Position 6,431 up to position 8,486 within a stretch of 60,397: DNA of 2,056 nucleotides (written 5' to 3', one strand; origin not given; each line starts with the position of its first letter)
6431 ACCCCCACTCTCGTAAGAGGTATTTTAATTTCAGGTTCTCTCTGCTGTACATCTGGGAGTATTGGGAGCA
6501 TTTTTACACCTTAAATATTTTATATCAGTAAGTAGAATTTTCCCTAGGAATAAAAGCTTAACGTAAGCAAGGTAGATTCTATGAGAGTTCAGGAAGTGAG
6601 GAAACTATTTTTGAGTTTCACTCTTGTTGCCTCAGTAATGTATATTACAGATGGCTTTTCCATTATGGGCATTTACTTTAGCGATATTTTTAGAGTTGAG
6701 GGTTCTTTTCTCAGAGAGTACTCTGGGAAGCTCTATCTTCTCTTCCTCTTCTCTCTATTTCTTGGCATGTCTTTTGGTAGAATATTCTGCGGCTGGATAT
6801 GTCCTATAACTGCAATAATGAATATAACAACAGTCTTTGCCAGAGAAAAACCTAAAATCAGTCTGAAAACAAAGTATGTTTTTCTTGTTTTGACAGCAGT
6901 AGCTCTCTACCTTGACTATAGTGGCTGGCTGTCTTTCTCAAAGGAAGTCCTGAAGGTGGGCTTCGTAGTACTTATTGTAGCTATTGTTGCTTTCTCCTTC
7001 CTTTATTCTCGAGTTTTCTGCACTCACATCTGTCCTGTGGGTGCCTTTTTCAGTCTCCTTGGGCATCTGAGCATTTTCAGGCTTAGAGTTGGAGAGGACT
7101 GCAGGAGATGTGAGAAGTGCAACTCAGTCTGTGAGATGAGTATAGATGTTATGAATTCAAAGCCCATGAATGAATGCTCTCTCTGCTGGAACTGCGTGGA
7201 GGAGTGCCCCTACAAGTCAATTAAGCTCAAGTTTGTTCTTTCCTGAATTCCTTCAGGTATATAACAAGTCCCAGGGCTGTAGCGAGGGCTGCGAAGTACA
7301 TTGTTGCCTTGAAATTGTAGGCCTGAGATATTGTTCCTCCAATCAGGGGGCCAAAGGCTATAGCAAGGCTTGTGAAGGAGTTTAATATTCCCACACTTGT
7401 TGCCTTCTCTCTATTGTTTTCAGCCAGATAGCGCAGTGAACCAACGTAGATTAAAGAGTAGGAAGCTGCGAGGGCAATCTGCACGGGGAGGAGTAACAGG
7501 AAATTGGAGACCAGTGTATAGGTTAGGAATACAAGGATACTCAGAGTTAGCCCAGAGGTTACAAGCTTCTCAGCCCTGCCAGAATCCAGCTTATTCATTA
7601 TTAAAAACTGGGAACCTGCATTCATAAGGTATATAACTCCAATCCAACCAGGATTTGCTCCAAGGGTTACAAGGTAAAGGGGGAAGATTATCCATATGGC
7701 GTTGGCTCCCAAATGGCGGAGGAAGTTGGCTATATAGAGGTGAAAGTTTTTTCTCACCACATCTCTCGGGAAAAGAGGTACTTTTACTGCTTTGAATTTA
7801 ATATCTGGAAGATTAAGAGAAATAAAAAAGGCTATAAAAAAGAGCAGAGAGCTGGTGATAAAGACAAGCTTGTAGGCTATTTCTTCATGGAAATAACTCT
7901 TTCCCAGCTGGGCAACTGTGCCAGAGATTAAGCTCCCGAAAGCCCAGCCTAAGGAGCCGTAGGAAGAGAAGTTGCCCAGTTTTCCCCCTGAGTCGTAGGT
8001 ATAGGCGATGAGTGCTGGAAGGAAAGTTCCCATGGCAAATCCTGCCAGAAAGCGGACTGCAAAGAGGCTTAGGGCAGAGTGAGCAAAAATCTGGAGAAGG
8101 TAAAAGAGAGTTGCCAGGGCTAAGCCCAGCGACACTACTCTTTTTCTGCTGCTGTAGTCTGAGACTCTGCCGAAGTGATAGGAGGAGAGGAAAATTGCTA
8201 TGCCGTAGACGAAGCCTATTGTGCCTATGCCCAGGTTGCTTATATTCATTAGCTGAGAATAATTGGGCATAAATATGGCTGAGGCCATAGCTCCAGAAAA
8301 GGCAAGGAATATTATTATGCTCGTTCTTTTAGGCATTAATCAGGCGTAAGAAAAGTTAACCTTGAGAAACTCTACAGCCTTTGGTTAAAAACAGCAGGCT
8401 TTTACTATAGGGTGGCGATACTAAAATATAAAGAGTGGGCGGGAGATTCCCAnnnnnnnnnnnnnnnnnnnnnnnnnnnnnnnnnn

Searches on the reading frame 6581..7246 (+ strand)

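Call 55: search_protein_families(library=pfam, proteins=[window:6581-7246:+], max_evalue=0.001)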
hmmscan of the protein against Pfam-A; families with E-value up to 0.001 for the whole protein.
window:6581-7246:+ (221 aa): 2 families
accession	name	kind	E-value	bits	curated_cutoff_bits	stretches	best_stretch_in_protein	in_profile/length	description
PF12801.12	Fer4_5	-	4.2e-18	65.5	22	2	52-91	6-45/48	4Fe-4S binding domain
PF13187.11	Fer4_9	-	0.00012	22.5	27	0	147-187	8-50/52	4Fe-4S dicluster domain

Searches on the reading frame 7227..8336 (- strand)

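Call 55: search_protein_families(library=pfam, proteins=[window:7227-8336:-], max_evalue=0.001)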
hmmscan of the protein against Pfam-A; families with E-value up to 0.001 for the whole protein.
window:7227-8336:- (369 aa): 1 family
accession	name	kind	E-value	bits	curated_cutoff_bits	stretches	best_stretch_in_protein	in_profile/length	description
PF07690.21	MFS_1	-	5e-31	108.3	33.4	2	7-172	3-167/347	Major Facilitator Superfamily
